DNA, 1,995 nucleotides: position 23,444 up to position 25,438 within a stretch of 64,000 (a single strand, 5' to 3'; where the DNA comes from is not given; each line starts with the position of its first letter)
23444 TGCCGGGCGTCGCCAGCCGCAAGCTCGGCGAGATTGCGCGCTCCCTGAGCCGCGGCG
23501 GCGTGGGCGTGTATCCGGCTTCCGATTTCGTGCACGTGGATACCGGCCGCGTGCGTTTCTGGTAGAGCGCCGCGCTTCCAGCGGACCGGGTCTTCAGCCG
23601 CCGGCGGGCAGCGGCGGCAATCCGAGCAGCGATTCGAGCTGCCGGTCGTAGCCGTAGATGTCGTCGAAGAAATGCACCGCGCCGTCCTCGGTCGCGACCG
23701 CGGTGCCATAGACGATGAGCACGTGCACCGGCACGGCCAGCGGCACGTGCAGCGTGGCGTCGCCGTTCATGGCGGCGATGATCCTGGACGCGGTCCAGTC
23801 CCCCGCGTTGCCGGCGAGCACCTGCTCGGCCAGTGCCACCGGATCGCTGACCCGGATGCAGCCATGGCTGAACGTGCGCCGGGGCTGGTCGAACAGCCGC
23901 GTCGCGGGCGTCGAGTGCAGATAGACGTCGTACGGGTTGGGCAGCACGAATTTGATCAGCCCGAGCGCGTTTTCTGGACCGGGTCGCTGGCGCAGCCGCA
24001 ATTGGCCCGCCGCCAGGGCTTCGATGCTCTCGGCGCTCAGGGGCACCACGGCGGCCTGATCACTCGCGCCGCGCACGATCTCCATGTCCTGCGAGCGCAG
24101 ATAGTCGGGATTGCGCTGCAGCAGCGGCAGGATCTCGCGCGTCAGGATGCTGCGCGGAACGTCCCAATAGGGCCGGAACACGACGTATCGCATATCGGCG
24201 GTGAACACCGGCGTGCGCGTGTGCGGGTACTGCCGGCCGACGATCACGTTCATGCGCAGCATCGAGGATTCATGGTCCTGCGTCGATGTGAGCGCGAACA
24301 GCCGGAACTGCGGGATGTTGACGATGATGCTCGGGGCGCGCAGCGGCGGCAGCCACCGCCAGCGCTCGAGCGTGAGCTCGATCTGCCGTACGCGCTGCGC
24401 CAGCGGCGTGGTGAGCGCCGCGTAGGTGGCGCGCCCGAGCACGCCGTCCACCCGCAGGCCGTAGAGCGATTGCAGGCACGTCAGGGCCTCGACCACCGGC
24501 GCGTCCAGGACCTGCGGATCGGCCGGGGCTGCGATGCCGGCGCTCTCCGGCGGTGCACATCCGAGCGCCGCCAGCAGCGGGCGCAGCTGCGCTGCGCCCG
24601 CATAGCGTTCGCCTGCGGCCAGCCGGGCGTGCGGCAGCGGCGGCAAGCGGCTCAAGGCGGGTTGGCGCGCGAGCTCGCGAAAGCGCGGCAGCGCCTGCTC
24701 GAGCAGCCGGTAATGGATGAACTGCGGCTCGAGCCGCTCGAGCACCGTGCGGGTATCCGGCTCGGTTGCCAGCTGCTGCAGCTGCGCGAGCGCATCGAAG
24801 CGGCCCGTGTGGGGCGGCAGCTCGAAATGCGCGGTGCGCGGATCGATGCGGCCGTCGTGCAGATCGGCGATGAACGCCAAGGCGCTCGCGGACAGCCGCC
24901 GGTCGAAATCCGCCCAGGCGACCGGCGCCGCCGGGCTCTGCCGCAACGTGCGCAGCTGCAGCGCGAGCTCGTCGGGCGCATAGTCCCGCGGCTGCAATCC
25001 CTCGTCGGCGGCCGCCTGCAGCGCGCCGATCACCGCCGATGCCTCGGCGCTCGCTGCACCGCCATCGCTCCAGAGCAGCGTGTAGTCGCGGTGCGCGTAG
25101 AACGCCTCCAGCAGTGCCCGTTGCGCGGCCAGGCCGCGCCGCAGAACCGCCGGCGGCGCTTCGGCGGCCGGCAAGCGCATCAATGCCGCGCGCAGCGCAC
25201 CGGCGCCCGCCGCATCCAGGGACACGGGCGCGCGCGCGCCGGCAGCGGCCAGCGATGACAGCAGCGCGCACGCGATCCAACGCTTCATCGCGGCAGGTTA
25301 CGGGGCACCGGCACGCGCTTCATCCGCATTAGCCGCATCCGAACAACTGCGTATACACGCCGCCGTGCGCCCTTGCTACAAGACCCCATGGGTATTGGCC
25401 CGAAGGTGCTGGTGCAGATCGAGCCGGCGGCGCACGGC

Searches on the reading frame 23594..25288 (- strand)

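Call 89: search_protein_families(library=pfam, proteins=[window:23594-25288:-], max_evalue=0.001)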
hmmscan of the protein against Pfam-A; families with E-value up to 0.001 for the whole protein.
window:23594-25288:- (564 aa): 3 families
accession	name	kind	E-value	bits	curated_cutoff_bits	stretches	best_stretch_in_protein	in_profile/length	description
PF20142.4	Scaffold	-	3e-29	102.9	24.6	1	59-200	2-139/139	Scaffold domain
PF03734.19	YkuD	-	6.8e-22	79.1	23.4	1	320-493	3-141/146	L,D-transpeptidase catalytic domain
PF01471.23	PG_binding_1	-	8.6e-05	23.1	23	1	239-292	12-57/57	Putative peptidoglycan binding domain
